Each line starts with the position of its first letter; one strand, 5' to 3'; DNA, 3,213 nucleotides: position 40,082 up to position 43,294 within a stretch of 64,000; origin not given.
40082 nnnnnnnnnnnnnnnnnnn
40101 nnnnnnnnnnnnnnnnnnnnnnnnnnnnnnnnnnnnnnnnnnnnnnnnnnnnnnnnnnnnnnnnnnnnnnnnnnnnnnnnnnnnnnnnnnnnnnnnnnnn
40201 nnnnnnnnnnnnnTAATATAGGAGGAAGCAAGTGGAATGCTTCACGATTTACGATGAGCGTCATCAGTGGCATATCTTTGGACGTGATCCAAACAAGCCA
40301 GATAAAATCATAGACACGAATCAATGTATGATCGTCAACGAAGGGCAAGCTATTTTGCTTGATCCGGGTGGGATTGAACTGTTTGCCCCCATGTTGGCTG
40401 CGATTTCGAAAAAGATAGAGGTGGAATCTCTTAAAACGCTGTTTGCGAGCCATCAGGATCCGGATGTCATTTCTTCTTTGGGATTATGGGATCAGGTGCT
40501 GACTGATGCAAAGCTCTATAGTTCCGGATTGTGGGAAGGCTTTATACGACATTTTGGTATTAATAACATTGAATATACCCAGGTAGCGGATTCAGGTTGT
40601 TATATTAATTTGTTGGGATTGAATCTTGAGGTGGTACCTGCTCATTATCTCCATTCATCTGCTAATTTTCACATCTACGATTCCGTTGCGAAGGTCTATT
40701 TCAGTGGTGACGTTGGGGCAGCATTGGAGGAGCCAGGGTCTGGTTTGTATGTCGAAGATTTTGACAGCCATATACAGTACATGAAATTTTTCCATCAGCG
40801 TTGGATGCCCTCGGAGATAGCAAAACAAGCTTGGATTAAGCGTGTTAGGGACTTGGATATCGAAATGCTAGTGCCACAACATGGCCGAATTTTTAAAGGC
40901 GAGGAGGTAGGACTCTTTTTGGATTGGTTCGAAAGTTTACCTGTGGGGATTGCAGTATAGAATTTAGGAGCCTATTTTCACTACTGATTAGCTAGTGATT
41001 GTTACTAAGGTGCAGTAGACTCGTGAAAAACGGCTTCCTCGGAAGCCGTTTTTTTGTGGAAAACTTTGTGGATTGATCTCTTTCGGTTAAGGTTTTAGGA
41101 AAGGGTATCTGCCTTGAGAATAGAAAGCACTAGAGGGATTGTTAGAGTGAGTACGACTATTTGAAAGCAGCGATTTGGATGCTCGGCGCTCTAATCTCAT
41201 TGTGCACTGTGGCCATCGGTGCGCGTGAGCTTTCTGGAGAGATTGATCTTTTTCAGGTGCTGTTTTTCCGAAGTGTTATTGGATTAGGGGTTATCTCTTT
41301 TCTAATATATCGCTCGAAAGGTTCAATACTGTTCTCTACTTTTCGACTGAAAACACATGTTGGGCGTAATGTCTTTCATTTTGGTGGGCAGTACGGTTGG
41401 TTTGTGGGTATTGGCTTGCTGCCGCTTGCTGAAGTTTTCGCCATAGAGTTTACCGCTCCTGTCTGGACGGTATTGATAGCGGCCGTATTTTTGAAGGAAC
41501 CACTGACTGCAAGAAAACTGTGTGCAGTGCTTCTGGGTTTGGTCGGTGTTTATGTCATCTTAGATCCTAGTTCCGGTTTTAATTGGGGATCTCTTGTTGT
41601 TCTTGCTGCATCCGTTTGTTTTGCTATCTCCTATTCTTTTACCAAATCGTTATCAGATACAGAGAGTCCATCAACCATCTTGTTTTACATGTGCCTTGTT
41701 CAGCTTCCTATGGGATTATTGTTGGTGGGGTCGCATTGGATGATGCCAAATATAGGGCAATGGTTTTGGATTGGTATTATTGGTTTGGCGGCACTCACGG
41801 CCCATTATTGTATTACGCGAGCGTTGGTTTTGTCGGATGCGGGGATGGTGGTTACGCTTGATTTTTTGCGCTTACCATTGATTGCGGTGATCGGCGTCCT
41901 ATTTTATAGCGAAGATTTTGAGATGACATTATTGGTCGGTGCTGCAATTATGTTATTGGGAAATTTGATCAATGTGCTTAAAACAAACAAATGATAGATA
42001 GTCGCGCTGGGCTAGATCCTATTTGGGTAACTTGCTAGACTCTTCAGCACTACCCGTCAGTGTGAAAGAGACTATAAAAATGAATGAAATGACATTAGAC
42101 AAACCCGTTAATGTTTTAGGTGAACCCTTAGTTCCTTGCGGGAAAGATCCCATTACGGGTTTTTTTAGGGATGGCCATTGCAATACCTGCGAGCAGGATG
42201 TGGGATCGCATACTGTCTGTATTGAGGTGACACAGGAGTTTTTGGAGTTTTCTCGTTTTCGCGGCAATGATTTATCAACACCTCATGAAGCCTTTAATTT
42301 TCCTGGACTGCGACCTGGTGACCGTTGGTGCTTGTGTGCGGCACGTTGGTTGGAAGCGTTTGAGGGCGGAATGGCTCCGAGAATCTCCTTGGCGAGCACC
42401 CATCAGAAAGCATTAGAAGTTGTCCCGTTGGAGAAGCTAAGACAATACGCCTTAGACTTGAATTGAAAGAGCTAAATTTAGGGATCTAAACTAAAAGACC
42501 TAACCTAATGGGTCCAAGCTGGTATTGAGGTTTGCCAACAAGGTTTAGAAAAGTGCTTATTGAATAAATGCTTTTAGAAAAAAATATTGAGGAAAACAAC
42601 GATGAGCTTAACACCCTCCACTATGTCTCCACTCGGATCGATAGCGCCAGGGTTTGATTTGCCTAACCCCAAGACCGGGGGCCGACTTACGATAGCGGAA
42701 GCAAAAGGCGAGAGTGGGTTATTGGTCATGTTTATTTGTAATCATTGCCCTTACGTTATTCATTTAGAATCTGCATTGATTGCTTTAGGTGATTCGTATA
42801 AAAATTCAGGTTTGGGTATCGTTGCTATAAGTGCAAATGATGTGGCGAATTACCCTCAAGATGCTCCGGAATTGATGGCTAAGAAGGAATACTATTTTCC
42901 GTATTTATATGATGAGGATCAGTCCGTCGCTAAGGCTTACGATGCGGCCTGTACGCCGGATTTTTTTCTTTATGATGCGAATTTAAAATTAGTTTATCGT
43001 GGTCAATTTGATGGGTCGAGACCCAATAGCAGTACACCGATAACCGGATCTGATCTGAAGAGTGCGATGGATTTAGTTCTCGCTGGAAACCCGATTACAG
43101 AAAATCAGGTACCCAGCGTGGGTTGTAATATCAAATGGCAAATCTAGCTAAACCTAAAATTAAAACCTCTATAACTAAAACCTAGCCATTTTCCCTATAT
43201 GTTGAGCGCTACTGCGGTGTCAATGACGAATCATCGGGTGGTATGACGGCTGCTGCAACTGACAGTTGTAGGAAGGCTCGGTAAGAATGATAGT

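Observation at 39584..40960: Translationally coupled pair: a 210-aa soluble MCP hairpin protein and an ODP-like di-iron MBL-fold protein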

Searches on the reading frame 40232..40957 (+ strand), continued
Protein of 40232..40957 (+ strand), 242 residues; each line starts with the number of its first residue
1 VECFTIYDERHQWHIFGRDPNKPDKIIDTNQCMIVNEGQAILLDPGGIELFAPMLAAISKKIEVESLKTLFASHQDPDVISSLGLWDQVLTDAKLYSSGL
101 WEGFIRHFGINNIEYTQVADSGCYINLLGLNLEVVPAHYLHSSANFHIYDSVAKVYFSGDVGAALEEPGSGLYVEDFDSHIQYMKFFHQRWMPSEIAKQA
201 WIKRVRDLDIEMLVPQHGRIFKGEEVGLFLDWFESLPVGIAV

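Call 19: find_encoding_contigs(protein=P0121, flank=5000, max_places=2)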
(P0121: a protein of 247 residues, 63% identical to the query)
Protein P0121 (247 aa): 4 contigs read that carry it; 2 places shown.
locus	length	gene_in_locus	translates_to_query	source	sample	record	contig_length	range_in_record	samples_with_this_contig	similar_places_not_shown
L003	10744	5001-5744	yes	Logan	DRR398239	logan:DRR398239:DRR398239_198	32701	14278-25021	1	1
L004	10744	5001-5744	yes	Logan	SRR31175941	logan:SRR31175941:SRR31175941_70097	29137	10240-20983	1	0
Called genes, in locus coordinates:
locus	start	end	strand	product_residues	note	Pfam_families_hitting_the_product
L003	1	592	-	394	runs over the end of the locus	PF25990:Beta-barrel_YknX (weak)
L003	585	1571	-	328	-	PF25990:Beta-barrel_YknX (faint)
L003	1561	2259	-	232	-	PF00005:ABC_tran, PF02463:SMC_N (faint)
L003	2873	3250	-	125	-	-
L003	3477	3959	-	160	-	-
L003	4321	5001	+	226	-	-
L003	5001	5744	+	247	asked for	PF00753:Lactamase_B, PF19583:ODP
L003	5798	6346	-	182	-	PF00881:Nitroreductase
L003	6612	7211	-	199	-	PF07681:DoxX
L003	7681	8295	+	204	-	-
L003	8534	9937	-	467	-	PF01636:APH, PF01633:Choline_kinase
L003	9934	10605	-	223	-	PF04973:NMN_transporter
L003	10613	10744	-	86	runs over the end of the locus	-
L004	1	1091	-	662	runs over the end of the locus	PF07715:Plug, PF00593:TonB_dep_Rec_b-barrel, PF14905:OMP_b-brl_3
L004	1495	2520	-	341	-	PF08496:Peptidase_S49_N, PF01343:Peptidase_S49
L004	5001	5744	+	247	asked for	PF00753:Lactamase_B, PF19583:ODP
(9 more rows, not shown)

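Call 20: find_encoding_contigs(protein=P0064, flank=5000, max_places=2)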
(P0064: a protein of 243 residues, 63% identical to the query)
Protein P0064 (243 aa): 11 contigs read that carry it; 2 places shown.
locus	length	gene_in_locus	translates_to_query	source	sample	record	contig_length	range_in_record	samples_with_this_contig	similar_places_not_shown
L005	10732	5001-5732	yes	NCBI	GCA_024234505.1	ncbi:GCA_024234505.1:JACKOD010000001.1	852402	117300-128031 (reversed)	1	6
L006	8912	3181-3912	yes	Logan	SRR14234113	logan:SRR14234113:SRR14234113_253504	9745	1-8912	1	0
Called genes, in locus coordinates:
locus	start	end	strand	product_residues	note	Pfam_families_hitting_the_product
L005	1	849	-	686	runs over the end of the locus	PF00724:Oxidored_FMN, PF00070:Pyr_redox (faint), PF03486:HI0933_like (weak), PF07992:Pyr_redox_2, PF12831:FAD_oxidored (faint), PF13450:NAD_binding_8, PF13738:Pyr_redox_3 (faint)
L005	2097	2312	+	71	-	-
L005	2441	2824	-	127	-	PF00903:Glyoxalase, PF13669:Glyoxalase_4 (weak), PF18029:Glyoxalase_6 (weak)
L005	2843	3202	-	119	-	-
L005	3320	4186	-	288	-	PF11008:DUF2846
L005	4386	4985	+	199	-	-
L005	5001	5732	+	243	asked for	PF00753:Lactamase_B, PF19583:ODP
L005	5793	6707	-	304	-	-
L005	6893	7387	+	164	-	PF00731:AIRC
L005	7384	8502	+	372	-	PF22660:RS_preATP-grasp-like, PF02222:ATP-grasp, PF17769:PurK_C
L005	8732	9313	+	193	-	PF00081:Sod_Fe_N, PF02777:Sod_Fe_C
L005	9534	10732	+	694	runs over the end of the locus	PF00990:GGDEF, PF00563:EAL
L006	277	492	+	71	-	-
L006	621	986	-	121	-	PF00903:Glyoxalase, PF13669:Glyoxalase_4 (weak), PF18029:Glyoxalase_6 (weak)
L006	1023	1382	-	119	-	-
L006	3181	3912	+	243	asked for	PF00753:Lactamase_B, PF19583:ODP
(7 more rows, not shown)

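Call 32: find_related_loci(query=A3, collection=genome_contigs, flank=6000)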
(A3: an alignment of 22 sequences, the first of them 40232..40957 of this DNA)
Query A3 (242 aa) in genome_contigs; peptide patterns used: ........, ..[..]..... (x = any residue, [..] = any of these).
599 stretches matched a pattern (row limit reached: there are more); 589 encode a relative of the query (tblastn E <= 1e-3); the best 80 are kept; 80 distinct loci.
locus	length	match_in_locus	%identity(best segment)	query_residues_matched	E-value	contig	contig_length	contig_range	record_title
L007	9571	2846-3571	64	1-242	3e-110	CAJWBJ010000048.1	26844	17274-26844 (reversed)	MAG TPA_asm: uncultured Oleiphilus sp. isolate SRR5469033_bin.65_MetaBAT_v2.12.1_MAG genome assembly, contig: NODE_1234_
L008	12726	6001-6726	63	1-242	1e-107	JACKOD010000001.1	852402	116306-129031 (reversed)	MAG: Hahellaceae bacterium isolate HK-STAS-PROT-161 HK-STAS-PROT-161_1, whole genome shotgun sequence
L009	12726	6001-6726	62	1-242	1e-106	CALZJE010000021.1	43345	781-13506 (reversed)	MAG: uncultured Ectothiorhodospiraceae bacterium isolate FO_M_Gamma_061.1 genome assembly, contig: scaffold_471, whole g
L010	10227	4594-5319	63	1-242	4e-106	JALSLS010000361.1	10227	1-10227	MAG: Methylomonas sp. isolate 355-202_metabat2_scaf2bin.044 355-202_scaffold_4674_c1, whole genome shotgun sequence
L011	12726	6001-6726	63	1-242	2e-106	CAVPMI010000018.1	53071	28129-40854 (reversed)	MAG: uncultured proteobacterium isolate MFD00082.bin.3.91 genome assembly, contig: contig_20673, whole genome shotgun se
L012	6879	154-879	62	1-242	7e-106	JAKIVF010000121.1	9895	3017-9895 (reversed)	MAG: Methylococcaceae bacterium isolate D100SM.bin.9 NODE_2434_length_9895_cov_5.807637, whole genome shotgun sequence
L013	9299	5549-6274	62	1-242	6e-106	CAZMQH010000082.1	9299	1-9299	MAG TPA_asm: uncultured Methylomarinum sp. isolate binchicken_co112_12 genome assembly, contig: NODE_3746_length_9299_co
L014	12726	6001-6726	63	1-242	2e-105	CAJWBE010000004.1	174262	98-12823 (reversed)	MAG TPA_asm: uncultured Oleiphilus sp. isolate SRR5469033_bin.54_MetaBAT_v2.12.1_MAG genome assembly, contig: NODE_28_le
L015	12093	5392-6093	63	8-241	3e-105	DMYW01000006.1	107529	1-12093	MAG TPA_asm: Rheinheimera sp. isolate UBA8362 contig_40, whole genome shotgun sequence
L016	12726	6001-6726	61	1-242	3e-105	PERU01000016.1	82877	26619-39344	MAG: Methylomonas sp. isolate FW.007 FD_1000174_82877, whole genome shotgun sequence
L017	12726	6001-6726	61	1-242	4e-105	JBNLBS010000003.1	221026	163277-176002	MAG: Methylococcaceae bacterium isolate C2.bin.22.strict NODE_3_length_221026_cov_11.405528, whole genome shotgun sequen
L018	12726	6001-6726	60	1-242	1e-104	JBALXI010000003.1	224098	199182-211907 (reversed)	MAG: Oleispira sp. isolate 9NakV-01 NODE_3_length_224098_cov_353.990907, whole genome shotgun sequence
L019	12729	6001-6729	63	1-242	6e-105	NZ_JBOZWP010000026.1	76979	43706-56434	Shewanella sp. GXUN23E ctg_26, whole genome shotgun sequence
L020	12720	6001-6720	61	1-240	1e-104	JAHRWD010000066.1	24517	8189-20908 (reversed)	MAG: Pseudomonadales bacterium isolate DC_out148 k91_3547512, whole genome shotgun sequence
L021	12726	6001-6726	62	1-242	2e-104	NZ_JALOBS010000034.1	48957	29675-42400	MAG: Methylomonas sp. isolate SO_2017_LW3 bin 4 NODE_1529_length_48957_cov_1.852693_LW162_2017, whole genome shotgun seq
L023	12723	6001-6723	62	1-241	2e-104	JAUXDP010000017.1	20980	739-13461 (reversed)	MAG: Methylococcaceae bacterium isolate CSMAG_2854 CSMAG_2854_k119_1308798_length_20980_cov_9.8135, whole genome shotgun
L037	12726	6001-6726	63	1-242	2e-103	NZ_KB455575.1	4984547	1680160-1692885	Methylotuvimicrobium buryatense 5G METBUDRAFT_scaffold1.2, whole genome shotgun sequence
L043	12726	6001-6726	62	1-242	2e-102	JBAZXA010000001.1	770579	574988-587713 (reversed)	MAG: Methylococcaceae bacterium isolate SO_2017_GW1_45 NODE_46_length_770579_cov_41.853203_OW334_2017, whole genome shot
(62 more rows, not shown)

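Call 70: search_protein_families(library=pfam, proteins=[L037:2368-3570:+, L037:3624-3929:+, L037:4298-5254:+, L037:5355-5972:+, L037:6862-11115:+, L023:3542-5266:+, L043:2-2041:+], max_evalue=0.0001)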
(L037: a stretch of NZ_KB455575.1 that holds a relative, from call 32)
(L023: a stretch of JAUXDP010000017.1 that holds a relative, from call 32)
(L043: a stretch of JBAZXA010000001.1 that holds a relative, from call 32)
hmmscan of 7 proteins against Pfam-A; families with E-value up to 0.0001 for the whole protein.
L037:2368-3570:+ (401 aa): 1 family
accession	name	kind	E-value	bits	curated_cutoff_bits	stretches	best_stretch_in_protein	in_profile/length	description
PF00015.26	MCPsignal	-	2.7e-31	109.2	34.6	1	173-316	19-161/172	Methyl-accepting chemotaxis protein (MCP) signalling domain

L037:3624-3929:+ (102 aa): 2 families
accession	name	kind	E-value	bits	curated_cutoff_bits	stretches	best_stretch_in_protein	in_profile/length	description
PF01740.26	STAS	-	6.3e-13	48.8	22.6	1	14-100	11-99/106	STAS domain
PF13466.11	STAS_2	-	1.9e-09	38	29.2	1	16-94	1-79/80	STAS domain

L037:4298-5254:+ (319 aa): 2 families
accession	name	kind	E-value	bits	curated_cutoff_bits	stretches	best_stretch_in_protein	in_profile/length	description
PF13581.12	HATPase_c_2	-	1.2e-05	25.8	27.4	0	190-303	35-125/127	Histidine kinase-like ATPase domain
PF02518.31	HATPase_c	-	3.6e-05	24.6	26.4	1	186-286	5-81/111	Histidine kinase-, DNA gyrase B-, and HSP90-like ATPase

L037:5355-5972:+ (206 aa): 0 families

L037:6862-11115:+ (1418 aa): 12 families
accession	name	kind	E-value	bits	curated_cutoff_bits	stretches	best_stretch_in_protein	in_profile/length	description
PF13426.13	PAS_9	-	2.3e-64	214.6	27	3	531-635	3-103/103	PAS domain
PF00072.30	Response_reg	-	1.4e-62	209.2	30.2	3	1292-1402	1-108/111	Response regulator receiver domain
PF00989.32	PAS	-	7e-61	203.6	22.6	4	521-633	3-113/113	PAS fold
PF08447.18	PAS_3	-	3.3e-60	200.8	25.6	3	798-884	2-89/89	PAS fold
PF08448.16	PAS_4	-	3.4e-45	153.2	23.1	3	911-1023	1-110/110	PAS fold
PF02518.31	HATPase_c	-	5.6e-29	101.3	26.4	1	1153-1263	2-110/111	Histidine kinase-, DNA gyrase B-, and HSP90-like ATPase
PF13188.13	PAS_8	-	1.7e-26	91.6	21.8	1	906-959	2-52/65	PAS domain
PF00512.31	HisKA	-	2e-20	73.1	26.9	1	1042-1107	2-66/66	His Kinase A (phospho-acceptor) domain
PF12860.13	PAS_7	-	3.9e-14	53.2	27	1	655-768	2-115/115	PAS fold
PF24820.1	Diguanyl_cycl_sensor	-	2.6e-10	40.7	28.1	1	911-1013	2-106/109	Diguanylate cyclase-like sensor domain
PF01627.28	Hpt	-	4.4e-09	36.9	24.6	1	12-94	2-72/84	Hpt domain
PF24990.1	PAS_13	-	4.3e-05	24.3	27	0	412-446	5-39/143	ERT1/acuK family PAS domain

L023:3542-5266:+ (575 aa): 3 families
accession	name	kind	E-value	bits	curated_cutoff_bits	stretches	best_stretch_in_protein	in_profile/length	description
PF07228.17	SpoIIE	-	9.8e-35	120.7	25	1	205-390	2-190/192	Stage II sporulation protein E (SpoIIE)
PF00072.30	Response_reg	-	1.7e-26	93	30.2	1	19-131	1-110/111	Response regulator receiver domain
PF13581.12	HATPase_c_2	-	4.6e-06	27.1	27.4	1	452-568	32-126/127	Histidine kinase-like ATPase domain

L043:2-2041:+ (680 aa): 6 families
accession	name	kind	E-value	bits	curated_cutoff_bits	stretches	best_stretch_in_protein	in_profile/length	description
PF00015.26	MCPsignal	-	8.1e-54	182.5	34.6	1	446-602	2-172/172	Methyl-accepting chemotaxis protein (MCP) signalling domain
PF08447.18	PAS_3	-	1.3e-27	96.3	25.6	2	236-322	1-88/89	PAS fold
PF13426.13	PAS_9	-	1.3e-21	77.2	27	1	231-328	8-103/103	PAS domain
PF00989.32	PAS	-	3.4e-10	40.4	22.6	1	226-316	13-103/113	PAS fold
PF08448.16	PAS_4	-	3.5e-10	40.5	23.1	1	225-329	6-108/110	PAS fold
PF18947.5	HAMP_2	-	7.5e-05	23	24.3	0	346-379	30-63/67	HAMP domain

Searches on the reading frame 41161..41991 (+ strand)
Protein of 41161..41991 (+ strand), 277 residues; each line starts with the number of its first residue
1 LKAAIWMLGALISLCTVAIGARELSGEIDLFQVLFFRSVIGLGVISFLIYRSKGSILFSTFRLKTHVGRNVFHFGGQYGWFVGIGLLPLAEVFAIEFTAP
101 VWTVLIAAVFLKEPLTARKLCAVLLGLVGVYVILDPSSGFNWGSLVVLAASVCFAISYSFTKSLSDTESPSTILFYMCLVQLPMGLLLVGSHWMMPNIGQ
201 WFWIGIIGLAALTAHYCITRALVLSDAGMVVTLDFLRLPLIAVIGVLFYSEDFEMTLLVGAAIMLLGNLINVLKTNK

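Call 52: search_protein_families(library=pfam, proteins=[window:41161-41991:+], max_evalue=0.001)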
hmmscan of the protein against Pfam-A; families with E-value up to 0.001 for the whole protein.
window:41161-41991:+ (277 aa): 1 family
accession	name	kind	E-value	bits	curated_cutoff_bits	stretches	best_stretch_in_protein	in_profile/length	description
PF00892.27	EamA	-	1.1e-26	94.1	28.2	2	2-134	2-134/135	EamA-like transporter family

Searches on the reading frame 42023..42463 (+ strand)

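Call 52: search_protein_families(library=pfam, proteins=[window:42023-42463:+], max_evalue=0.001)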
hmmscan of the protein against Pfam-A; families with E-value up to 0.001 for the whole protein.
window:42023-42463:+ (147 aa): 1 family
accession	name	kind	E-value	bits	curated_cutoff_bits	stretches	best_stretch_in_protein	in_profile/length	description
PF09996.14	DUF2237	-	1.3e-53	180.3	25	1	30-143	2-115/115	Uncharacterized protein conserved in bacteria (DUF2237)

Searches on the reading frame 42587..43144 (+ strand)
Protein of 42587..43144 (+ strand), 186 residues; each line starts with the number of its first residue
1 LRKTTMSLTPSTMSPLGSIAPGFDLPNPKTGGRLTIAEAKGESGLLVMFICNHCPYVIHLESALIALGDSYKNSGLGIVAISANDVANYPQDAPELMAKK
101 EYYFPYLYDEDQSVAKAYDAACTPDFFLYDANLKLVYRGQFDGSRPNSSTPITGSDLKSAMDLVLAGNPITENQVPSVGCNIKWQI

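Call 52: search_protein_families(library=pfam, proteins=[window:42587-43144:+], max_evalue=0.001)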
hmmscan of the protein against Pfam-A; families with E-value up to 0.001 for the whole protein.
window:42587-43144:+ (186 aa): 2 families
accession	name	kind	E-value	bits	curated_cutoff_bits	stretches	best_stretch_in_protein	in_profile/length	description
PF00578.27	AhpC-TSA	-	9e-15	55.2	26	1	17-137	2-123/124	AhpC/TSA family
PF08534.16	Redoxin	-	2.3e-13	50.6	26.6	1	17-144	3-137/148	Redoxin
